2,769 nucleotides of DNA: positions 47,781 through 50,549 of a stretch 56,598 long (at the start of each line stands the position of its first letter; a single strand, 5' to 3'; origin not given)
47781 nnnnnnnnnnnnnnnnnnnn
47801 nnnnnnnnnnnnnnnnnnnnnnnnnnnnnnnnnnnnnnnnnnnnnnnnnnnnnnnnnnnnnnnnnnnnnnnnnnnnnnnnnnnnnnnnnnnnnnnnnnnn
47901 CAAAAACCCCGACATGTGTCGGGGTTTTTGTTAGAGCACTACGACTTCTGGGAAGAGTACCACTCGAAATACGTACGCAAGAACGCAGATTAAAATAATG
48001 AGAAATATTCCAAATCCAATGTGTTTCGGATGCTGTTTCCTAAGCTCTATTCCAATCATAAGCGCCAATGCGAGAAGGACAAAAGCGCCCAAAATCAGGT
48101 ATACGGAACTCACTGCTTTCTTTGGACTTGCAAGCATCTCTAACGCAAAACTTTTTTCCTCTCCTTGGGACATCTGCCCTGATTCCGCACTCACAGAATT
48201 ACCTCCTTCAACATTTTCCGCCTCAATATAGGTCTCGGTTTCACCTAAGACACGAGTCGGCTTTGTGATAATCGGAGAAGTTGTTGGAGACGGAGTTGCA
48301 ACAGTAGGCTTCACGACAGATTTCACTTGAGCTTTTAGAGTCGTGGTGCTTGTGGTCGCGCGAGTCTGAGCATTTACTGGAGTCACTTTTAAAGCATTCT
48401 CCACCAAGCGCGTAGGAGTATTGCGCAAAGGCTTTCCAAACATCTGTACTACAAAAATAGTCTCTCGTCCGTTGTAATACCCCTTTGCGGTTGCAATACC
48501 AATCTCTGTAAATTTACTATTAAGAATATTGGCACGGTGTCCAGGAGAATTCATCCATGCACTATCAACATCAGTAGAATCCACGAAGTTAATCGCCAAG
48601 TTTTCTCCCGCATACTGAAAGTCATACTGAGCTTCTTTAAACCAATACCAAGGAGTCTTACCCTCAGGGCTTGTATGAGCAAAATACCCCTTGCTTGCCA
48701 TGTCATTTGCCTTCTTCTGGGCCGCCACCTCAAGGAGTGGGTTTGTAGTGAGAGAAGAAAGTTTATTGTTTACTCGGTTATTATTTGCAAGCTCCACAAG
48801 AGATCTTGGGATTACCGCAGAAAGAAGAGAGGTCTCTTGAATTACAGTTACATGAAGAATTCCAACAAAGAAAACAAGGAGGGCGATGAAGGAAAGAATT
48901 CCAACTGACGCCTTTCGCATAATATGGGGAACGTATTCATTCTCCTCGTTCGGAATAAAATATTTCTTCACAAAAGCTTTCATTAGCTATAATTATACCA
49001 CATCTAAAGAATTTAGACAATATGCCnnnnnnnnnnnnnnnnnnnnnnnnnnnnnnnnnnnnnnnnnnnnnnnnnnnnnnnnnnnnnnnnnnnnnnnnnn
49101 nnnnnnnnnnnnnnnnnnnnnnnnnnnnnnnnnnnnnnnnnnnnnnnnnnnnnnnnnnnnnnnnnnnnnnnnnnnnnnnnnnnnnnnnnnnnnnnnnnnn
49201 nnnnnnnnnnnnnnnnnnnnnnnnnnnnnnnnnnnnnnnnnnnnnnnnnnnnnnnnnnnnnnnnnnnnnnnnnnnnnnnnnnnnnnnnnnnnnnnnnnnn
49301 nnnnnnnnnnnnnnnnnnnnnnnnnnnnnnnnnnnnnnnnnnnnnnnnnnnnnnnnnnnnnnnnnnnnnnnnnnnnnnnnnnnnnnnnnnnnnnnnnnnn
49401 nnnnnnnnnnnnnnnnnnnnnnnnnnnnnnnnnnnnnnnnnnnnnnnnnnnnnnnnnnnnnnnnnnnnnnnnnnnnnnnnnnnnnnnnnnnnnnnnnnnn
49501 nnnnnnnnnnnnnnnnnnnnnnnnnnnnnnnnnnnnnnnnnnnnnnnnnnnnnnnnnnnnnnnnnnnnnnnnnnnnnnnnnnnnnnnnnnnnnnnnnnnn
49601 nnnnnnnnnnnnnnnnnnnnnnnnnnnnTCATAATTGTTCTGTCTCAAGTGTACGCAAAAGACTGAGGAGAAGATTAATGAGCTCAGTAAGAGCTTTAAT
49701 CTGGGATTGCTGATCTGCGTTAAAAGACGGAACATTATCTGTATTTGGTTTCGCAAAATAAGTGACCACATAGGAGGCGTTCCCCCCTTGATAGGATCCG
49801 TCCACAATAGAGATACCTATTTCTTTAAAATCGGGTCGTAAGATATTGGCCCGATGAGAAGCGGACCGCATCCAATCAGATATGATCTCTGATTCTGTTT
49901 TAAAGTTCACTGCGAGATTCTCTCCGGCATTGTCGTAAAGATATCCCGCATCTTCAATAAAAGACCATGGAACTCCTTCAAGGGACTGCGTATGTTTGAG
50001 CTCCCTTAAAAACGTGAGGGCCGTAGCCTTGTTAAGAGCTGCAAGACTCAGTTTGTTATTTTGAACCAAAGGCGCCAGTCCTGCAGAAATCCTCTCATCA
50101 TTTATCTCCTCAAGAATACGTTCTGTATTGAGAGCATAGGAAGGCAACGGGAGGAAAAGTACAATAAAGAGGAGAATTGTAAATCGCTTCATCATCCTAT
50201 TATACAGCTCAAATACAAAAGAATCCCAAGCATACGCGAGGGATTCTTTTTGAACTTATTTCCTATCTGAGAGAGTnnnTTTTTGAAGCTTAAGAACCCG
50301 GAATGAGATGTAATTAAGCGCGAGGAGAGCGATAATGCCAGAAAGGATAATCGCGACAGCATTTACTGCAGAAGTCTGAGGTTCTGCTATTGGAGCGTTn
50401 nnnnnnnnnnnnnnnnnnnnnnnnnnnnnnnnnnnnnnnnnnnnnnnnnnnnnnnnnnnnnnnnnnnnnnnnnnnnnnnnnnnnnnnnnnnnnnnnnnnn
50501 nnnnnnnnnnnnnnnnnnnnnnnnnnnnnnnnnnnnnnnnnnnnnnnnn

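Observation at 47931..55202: Gram-positive-type surface locus: sortase, 1641-aa LPxTG adhesin-like giant protein and two CAP/SCP-domain proteins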

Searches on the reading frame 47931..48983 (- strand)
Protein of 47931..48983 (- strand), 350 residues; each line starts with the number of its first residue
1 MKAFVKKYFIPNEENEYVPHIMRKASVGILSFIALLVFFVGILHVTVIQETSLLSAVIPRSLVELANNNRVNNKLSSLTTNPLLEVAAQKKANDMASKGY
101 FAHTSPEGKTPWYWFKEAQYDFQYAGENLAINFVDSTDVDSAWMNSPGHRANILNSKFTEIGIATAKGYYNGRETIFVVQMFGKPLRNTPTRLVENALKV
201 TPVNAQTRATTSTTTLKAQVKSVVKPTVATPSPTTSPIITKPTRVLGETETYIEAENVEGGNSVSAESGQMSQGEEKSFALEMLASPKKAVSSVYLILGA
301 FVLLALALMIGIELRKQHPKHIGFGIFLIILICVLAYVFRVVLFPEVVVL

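Call 3: search_protein_families(library=pfam, proteins=[window:47931-48983:-], max_evalue=0.01)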
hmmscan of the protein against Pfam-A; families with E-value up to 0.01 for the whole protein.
window:47931-48983:- (350 aa): 2 families
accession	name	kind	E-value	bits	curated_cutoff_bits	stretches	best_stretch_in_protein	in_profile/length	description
PF00188.32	CAP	-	2e-17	64.5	21.1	1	64-182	2-117/117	Cysteine-rich secretory protein family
PF19845.4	DUF6320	-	0.0027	18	29.9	0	284-335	35-84/186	Family of unknown function (DUF6320)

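Call 4: search_protein_families(library=ncbifam, proteins=[window:47931-48983:-], max_evalue=0.01)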
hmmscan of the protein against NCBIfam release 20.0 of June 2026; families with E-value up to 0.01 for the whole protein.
window:47931-48983:- (350 aa): 2 families
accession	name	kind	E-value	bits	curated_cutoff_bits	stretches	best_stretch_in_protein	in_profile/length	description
TIGR02909.1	spore_YkwD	subfamily_domain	1.5e-30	105.8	171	1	60-182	6-125/127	uncharacterized protein, YkwD family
NF052539.1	DivAsocLipDalA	equivalog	3.7e-12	46.4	200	1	55-165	44-154/169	divisome-associated lipoprotein DalA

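Call 34: find_homologous_proteins(query=A3, max_evalue=0.00001)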
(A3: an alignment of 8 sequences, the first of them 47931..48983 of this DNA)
Query A3 (8 sequences) (350 aa, profile of the alignment): 6615 proteins with E <= 0.00001 among 8000 candidates; the best 120 are listed.
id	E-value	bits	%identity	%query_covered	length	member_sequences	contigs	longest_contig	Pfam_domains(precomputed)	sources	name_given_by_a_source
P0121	1.0e-166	572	100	100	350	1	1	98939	PF00188.33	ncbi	-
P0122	1.3e-164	566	46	100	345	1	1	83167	PF00188.33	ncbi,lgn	-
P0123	1.4e-163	562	59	100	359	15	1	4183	PF00188.33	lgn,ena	-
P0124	7.4e-162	556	46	99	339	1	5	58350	PF00188.33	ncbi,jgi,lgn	-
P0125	5.2e-160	550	64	100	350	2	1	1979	PF00188.33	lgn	-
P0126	7.0e-158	543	82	100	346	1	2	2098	PF00188.33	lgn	-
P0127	1.8e-155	536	47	99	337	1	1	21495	PF00188.33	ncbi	-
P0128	3.5e-153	528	54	100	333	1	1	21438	PF00188.33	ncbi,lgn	-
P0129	5.5e-149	514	62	100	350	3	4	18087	PF00188.33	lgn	-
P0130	1.0e-148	513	64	100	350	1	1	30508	PF00188.33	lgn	-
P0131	2.8e-148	512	63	100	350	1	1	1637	PF00188.33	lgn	-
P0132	1.3e-146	506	54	100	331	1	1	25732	PF00188.33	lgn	-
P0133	4.5e-146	505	56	99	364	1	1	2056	PF00188.33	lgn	-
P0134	1.4e-145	503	70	100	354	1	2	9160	PF00188.33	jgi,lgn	-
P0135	1.8e-143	496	52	100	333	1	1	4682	PF00188.33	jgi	jgi:Cysteine-rich secretory protein family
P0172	3.1e-124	433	43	99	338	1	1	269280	PF00188.33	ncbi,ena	-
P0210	5.5e-111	389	45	99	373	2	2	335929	PF00188.33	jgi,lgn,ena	-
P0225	1.9e-109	384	44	91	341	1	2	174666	PF00188.33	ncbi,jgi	jgi:hypothetical protein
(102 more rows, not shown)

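Call 35: find_encoding_contigs(protein=P0172, flank=8000, max_places=1)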
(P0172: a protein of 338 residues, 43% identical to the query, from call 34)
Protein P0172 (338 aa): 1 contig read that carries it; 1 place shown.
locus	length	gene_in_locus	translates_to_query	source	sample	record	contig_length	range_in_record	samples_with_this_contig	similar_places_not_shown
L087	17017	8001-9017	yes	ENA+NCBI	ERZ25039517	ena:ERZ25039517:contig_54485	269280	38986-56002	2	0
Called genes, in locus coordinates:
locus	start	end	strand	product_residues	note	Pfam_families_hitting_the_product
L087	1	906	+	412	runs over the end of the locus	PF22745:Nlig-Ia, PF01653:DNA_ligase_aden, PF03120:OB_DNA_ligase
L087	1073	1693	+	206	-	PF12826:HHH_2, PF14520:HHH_5, PF00633:HHH (faint), PF00533:BRCT, PF12738:PTCB-BRCT (weak)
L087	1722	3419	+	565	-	PF02686:GatC, PF01425:Amidase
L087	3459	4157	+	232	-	-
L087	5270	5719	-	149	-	-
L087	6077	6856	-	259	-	PF01520:Amidase_3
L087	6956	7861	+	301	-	PF03462:PCRF, PF00472:RF-1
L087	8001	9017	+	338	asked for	PF00188:CAP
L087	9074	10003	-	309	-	PF00890:FAD_binding_2 (faint), PF01134:GIDA (faint), PF01266:DAO (faint), PF01946:Thi4 (faint), PF07992:Pyr_redox_2, PF12831:FAD_oxidored (weak), PF13738:Pyr_redox_3, PF00070:Pyr_redox (weak), +1 more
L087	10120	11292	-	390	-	PF00091:Tubulin, PF12327:FtsZ_C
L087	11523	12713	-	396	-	PF02491:SHS2_FTSA, PF11104:PilM_2 (weak), PF14450:FtsA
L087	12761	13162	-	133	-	PF02130:YbeY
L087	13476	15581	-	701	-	PF16403:Bact_surface_Ig-like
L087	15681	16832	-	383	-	PF03129:HGTP_anticodon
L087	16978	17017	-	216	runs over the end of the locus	PF10502:Peptidase_S26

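Call 36: find_encoding_contigs(protein=P0210, flank=8000, max_places=1)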
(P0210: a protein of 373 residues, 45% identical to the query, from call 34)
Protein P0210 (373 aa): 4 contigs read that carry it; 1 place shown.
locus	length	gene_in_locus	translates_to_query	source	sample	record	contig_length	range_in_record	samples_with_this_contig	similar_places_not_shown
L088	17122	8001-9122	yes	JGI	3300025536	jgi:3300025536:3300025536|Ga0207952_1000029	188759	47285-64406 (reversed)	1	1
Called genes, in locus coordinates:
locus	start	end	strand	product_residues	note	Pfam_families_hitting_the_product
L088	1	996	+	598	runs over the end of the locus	PF00009:GTP_EFTU, PF22042:EF-G_D2 (weak), PF03144:GTP_EFTU_D2, PF14492:EFG_III (weak), PF00679:EFG_C, PF06421:LepA_C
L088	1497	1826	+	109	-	PF04977:DivIC (weak)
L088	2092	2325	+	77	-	PF13192:Thioredoxin_3 (faint), PF00462:Glutaredoxin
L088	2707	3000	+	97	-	-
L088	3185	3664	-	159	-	PF00011:HSP20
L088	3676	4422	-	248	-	PF13367:PrsW-protease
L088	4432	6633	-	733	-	PF00133:tRNA-synt_1, PF09334:tRNA-synt_1g, PF08264:Anticodon_1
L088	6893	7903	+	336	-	-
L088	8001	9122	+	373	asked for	PF00188:CAP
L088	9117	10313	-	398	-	PF00814:TsaD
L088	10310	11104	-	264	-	PF00483:NTP_transferase, PF01128:IspD, PF02348:CTP_transf_3 (weak), PF12804:NTP_transf_3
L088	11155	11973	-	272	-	PF00483:NTP_transferase, PF01128:IspD (weak), PF12804:NTP_transf_3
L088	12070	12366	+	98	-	-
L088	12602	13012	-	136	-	-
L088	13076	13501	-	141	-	PF00293:NUDIX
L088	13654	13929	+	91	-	-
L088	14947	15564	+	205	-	-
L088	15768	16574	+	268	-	-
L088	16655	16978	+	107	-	-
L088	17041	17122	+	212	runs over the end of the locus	PF00702:Hydrolase (faint), PF13419:HAD_2, PF13242:Hydrolase_like (weak)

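Call 37: find_encoding_contigs(protein=P0225, flank=8000, max_places=1)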
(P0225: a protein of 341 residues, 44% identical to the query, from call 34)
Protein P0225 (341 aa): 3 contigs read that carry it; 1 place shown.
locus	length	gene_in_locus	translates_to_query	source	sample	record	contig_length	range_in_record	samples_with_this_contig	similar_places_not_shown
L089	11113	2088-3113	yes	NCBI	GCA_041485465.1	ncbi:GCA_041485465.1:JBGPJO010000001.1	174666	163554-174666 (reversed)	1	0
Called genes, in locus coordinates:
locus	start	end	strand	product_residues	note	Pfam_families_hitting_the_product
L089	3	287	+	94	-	?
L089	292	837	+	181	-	PF02600:DsbB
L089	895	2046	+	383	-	PF05496:RuvB_N, PF00004:AAA, PF07728:AAA_5 (faint), PF13173:AAA_14 (weak), PF16193:AAA_assoc_2, PF12002:MgsA_C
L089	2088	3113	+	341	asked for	PF00188:CAP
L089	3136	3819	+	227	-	PF00702:Hydrolase, PF12710:HAD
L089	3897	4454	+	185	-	PF23951:DUF7282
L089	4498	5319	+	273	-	PF00730:HhH-GPD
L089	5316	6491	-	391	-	PF12832:MFS_1_like (faint), PF07690:MFS_1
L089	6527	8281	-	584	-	PF00753:Lactamase_B, PF23023:Anti-Pycsar_Apyc1 (faint), PF12706:Lactamase_B_2, PF22505:RNase_J_b_CASP, PF17770:RNase_J_C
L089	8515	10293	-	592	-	PF00496:SBP_bac_5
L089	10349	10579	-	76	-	PF03840:SecG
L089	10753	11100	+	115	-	PF00166:Cpn10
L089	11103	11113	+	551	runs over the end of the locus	PF00118:Cpn60_TCP1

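Call 44: search_solved_structures(query=A3, max_evalue=0.001, show_alignments=1)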
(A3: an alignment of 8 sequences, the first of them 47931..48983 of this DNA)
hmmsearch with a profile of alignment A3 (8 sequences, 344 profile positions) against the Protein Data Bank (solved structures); distinct sequences matched with E-value up to 0.001: 3.
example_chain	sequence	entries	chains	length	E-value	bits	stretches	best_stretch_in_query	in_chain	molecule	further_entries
4ifa_A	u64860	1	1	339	3.5e-15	59.3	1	61-167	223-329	Extracellular protein containing a SCP domain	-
4d53_A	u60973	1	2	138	0.00011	24.8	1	69-165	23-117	BB0689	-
4h0a_A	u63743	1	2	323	0.0005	22.6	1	118-170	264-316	Uncharacterized protein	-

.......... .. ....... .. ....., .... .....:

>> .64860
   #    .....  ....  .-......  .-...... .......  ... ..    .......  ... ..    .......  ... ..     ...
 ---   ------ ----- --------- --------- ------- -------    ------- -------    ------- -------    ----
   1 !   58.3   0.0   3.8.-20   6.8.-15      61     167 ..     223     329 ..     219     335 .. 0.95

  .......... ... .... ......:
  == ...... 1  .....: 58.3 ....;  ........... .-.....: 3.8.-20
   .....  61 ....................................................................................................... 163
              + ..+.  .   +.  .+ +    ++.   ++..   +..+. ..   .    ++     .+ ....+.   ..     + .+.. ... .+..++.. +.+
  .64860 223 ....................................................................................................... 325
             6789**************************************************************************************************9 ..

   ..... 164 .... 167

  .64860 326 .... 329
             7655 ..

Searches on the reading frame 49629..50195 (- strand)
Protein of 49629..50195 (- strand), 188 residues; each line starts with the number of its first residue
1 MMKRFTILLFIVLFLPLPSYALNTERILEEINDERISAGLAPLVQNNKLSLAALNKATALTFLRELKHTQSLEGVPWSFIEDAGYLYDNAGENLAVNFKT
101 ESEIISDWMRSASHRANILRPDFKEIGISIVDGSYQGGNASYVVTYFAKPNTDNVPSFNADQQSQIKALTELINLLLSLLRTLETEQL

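Call 3: search_protein_families(library=pfam, proteins=[window:49629-50195:-], max_evalue=0.01)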
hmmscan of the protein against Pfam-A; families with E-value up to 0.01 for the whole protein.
window:49629-50195:- (188 aa): 1 family
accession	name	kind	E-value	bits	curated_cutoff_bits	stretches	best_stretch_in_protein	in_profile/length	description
PF00188.32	CAP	-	2.2e-14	54.7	21.1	1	28-145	1-115/117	Cysteine-rich secretory protein family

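Call 4: search_protein_families(library=ncbifam, proteins=[window:49629-50195:-], max_evalue=0.01)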
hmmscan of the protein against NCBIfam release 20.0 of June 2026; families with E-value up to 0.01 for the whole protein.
window:49629-50195:- (188 aa): 2 families
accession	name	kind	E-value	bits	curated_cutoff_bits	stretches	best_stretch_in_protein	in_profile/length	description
TIGR02909.1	spore_YkwD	subfamily_domain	2.1e-22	79.4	171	1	25-136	6-117/127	uncharacterized protein, YkwD family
NF052539.1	DivAsocLipDalA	equivalog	3.7e-12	46.4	200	1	25-131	49-155/169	divisome-associated lipoprotein DalA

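Call 41: find_related_loci(query=A4, collection=metagenome_contigs, flank=6000)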
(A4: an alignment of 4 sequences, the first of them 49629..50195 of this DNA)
Query A4 (188 aa) in metagenome_contigs; peptide patterns used: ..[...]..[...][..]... (x = any residue, [..] = any of these).
97 stretches matched a pattern; 69 encode a relative of the query (tblastn E <= 1e-3); 69 distinct loci.
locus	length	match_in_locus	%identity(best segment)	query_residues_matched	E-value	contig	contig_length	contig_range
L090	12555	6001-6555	42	2-183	4e-40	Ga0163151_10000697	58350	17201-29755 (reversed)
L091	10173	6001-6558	40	3-178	4e-40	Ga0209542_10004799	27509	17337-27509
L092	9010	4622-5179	40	3-178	3e-40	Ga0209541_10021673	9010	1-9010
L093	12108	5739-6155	40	10-156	2e-30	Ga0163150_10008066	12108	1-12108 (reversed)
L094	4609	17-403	36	22-150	5e-28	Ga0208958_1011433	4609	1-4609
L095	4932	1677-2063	36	22-150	5e-28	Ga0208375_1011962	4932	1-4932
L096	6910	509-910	37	19-152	1e-27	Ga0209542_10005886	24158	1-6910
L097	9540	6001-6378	37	32-157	1e-26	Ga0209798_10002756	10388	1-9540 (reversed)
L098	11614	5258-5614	39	32-150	1e-26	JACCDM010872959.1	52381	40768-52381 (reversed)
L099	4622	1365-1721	39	32-150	1e-26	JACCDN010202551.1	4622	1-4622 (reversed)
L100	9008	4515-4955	40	8-150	3e-26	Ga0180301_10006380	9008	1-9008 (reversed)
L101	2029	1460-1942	35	7-157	7e-26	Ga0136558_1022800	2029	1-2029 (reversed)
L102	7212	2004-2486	35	7-157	9e-26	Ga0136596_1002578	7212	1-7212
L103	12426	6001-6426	38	27-168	3e-24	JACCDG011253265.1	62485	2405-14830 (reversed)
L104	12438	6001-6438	38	9-152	3e-24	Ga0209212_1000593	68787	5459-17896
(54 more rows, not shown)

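Call 79: list_cluster_members(proteins=[P0001, P0121, P0241, window:49629-50195:-, window:55437-56273:-])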
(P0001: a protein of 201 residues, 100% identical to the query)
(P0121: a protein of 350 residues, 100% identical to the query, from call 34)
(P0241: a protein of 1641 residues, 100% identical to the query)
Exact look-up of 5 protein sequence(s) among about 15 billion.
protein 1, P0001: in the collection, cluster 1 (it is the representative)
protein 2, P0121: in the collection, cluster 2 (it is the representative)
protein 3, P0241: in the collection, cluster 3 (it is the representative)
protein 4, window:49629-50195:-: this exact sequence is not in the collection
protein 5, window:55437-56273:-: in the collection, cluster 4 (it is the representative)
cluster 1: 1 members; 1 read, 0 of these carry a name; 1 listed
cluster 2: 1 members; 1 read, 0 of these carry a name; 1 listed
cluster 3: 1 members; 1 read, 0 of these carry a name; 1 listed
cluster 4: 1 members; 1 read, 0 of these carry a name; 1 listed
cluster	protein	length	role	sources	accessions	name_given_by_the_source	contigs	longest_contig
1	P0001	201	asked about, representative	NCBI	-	-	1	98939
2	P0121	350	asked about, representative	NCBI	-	-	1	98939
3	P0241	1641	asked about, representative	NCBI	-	-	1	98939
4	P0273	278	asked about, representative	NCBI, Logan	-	-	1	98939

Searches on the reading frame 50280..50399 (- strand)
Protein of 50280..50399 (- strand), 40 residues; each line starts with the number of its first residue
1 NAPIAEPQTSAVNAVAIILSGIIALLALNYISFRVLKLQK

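Call 76: search_protein_families(library=ncbifam, proteins=[window:50280-50399:-], max_evalue=10)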
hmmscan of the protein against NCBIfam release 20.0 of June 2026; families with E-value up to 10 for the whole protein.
window:50280-50399:- (40 aa): 0 families

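Call 77: search_protein_families(library=pfam, proteins=[window:50280-50399:-], max_evalue=10)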
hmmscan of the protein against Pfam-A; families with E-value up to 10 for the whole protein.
window:50280-50399:- (40 aa): 0 families
